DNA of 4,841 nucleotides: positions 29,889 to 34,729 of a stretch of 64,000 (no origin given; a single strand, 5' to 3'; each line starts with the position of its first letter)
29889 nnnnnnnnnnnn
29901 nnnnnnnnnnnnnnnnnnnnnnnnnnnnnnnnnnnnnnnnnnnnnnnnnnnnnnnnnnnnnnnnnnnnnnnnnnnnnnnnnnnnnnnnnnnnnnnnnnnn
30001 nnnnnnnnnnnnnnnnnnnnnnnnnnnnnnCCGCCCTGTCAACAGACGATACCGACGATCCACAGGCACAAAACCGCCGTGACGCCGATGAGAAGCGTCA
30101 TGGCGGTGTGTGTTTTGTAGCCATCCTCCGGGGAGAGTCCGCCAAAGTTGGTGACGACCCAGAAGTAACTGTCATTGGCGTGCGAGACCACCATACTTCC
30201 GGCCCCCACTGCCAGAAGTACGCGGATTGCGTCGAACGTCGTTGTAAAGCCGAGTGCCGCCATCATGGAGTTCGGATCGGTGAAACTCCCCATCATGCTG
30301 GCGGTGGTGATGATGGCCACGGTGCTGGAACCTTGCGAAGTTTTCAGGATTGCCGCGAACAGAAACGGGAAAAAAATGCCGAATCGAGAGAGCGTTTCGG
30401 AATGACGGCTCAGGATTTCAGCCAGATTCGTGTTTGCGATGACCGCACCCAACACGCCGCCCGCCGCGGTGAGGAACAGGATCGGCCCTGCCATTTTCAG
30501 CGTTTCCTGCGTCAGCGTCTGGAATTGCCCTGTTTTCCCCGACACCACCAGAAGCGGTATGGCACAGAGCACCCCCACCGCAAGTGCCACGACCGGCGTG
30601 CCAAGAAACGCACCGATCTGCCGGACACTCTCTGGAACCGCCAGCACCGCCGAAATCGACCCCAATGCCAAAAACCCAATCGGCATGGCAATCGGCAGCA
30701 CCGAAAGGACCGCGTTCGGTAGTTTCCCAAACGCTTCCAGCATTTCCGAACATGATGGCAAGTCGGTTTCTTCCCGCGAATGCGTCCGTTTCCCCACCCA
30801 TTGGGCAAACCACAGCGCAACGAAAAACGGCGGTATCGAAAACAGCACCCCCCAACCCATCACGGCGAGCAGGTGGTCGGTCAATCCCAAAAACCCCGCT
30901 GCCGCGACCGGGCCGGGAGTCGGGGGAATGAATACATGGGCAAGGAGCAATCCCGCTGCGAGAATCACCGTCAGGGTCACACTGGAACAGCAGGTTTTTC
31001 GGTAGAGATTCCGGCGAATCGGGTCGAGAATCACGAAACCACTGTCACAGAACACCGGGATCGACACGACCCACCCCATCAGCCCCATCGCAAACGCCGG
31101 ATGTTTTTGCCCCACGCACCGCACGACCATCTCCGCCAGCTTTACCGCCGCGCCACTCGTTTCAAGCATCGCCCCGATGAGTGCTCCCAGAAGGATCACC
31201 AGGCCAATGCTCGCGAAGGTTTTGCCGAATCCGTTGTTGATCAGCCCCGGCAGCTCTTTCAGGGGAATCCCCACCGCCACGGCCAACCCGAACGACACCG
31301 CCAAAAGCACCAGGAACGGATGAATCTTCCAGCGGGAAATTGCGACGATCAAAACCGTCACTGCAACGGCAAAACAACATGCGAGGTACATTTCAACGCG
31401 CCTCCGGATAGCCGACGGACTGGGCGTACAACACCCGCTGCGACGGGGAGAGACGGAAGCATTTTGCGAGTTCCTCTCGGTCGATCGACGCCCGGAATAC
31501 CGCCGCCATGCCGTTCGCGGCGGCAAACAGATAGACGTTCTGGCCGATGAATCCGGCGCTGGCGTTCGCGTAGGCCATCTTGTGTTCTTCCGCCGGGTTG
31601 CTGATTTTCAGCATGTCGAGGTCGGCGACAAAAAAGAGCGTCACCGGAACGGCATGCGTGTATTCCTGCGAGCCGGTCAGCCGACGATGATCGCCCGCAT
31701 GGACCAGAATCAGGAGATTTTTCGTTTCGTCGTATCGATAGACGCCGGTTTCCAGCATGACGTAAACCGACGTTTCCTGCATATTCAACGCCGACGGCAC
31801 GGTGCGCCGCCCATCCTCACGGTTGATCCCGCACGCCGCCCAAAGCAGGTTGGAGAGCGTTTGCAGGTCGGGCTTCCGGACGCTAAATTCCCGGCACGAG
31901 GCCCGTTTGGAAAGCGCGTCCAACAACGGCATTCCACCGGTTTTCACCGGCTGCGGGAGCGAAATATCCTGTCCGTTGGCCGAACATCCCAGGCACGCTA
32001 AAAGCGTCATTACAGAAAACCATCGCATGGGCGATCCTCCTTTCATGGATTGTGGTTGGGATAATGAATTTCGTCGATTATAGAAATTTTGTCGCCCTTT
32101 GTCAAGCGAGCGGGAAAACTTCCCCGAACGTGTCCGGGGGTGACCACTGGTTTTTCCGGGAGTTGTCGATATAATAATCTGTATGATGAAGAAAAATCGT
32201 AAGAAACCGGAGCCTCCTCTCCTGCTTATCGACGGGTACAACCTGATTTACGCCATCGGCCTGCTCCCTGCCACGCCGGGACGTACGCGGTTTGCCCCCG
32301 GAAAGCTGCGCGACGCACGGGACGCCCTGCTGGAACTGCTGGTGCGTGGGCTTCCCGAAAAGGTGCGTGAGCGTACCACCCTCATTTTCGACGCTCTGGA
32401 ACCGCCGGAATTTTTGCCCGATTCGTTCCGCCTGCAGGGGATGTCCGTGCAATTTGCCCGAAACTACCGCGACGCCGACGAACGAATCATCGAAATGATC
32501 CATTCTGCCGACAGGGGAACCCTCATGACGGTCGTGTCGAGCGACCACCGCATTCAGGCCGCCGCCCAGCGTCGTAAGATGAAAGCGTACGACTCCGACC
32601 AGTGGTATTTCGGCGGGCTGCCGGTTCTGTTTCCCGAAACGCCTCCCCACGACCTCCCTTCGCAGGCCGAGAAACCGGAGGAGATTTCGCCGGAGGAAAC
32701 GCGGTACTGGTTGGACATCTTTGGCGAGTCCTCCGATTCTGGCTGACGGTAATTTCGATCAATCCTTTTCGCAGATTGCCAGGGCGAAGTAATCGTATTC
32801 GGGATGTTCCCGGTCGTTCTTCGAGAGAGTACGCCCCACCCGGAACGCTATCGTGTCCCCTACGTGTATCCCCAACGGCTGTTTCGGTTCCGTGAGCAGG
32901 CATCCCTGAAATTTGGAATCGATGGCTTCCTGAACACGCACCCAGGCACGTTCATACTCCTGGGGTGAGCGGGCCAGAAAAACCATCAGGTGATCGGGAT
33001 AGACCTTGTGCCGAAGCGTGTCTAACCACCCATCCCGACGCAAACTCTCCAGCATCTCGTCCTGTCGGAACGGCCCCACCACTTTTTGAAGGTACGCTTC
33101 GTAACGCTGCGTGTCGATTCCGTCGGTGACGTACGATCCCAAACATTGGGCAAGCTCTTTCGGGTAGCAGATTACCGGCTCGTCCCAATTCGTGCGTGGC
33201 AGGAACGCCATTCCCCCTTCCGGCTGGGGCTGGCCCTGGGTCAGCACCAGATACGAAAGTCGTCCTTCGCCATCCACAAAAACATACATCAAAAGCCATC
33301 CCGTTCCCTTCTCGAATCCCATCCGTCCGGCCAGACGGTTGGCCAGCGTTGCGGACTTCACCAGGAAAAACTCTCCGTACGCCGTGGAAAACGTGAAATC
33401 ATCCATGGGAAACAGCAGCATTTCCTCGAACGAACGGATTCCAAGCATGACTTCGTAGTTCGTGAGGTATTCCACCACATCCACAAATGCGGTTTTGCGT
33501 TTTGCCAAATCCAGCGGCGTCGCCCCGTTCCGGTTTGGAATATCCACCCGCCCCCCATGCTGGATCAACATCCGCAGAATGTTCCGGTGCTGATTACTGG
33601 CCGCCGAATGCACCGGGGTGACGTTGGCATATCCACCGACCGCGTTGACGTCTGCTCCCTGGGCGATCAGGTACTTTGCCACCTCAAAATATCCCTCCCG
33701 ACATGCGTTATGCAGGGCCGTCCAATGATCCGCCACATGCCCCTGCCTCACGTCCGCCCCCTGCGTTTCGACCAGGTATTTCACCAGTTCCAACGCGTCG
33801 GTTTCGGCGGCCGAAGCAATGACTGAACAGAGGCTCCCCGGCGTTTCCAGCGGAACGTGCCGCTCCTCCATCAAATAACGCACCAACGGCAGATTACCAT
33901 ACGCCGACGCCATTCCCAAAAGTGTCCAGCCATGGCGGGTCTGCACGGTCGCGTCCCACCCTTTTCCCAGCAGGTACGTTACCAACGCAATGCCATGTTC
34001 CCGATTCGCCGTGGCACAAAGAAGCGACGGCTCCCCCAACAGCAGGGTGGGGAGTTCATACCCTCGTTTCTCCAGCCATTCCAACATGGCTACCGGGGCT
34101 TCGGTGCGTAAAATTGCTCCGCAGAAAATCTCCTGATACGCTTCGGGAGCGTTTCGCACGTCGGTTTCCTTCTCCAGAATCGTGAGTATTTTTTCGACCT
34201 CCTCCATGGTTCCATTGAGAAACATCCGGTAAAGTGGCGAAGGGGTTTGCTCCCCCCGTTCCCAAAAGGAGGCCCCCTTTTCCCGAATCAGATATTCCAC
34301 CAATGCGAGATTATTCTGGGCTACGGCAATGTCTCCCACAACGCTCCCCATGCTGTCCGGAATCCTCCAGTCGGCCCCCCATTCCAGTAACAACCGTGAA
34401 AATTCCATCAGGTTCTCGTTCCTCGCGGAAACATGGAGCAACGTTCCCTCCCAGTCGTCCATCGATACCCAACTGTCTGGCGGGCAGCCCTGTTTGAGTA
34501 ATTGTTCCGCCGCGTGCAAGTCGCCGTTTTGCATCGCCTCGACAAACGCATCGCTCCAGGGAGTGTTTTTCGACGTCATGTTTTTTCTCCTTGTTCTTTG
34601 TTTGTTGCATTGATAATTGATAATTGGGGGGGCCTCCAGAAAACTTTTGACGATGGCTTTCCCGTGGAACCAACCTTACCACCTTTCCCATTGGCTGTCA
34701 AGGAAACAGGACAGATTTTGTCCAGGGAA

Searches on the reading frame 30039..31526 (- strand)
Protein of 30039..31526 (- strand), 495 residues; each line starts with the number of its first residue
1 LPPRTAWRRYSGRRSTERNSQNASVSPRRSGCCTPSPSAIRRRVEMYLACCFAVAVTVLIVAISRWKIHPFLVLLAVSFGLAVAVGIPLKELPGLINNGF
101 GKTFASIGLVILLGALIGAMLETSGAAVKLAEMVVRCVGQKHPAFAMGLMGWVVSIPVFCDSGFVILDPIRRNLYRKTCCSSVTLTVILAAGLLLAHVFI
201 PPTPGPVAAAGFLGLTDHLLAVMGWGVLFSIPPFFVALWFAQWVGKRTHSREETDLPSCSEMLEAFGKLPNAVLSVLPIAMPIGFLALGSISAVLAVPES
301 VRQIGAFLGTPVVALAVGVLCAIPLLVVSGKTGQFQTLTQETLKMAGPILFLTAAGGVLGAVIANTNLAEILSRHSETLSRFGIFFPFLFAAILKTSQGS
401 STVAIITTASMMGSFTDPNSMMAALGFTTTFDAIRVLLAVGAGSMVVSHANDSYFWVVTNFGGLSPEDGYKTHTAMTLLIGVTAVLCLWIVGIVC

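Call 12: search_protein_families(library=pfam, proteins=[window:30039-31526:-], max_evalue=0.01)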
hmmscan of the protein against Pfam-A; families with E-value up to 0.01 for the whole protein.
window:30039-31526:- (495 aa): 1 family
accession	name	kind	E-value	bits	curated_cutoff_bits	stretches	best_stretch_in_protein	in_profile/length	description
PF02447.22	GntP_permease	-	7.6e-81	272.5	22.5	1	51-493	5-439/440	GntP family permease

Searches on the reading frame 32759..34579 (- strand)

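Call 12: search_protein_families(library=pfam, proteins=[window:32759-34579:-], max_evalue=0.01)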
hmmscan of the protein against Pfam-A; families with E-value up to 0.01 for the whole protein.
window:32759-34579:- (606 aa): 7 families
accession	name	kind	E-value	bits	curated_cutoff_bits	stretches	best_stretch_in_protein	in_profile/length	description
PF12796.13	Ank_2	-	8e-37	126.1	27.3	5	254-313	33-88/90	Ankyrin repeats (3 copies)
PF00023.36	Ank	-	9.3e-31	104.6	21.1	2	284-314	1-31/33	Ankyrin repeat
PF13637.12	Ank_4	-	2.4e-27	94.8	22.7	3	289-339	1-50/50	Ankyrin repeats (many copies)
PF13606.12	Ank_3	-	5.5e-27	90.9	22.3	1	284-313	1-30/30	Ankyrin repeat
PF13857.12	Ank_5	-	3.8e-20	72.2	27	2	319-359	16-56/56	Ankyrin repeats (many copies)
PF24521.3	Ank_KRIT1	-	0.00066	19.9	80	0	283-362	44-128/149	KRIT1 ankyrin-repeats domain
PF23745.1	ANK_LRRK2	-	0.008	16.5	27.5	0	288-315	34-61/130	LRRK2 ANK repeat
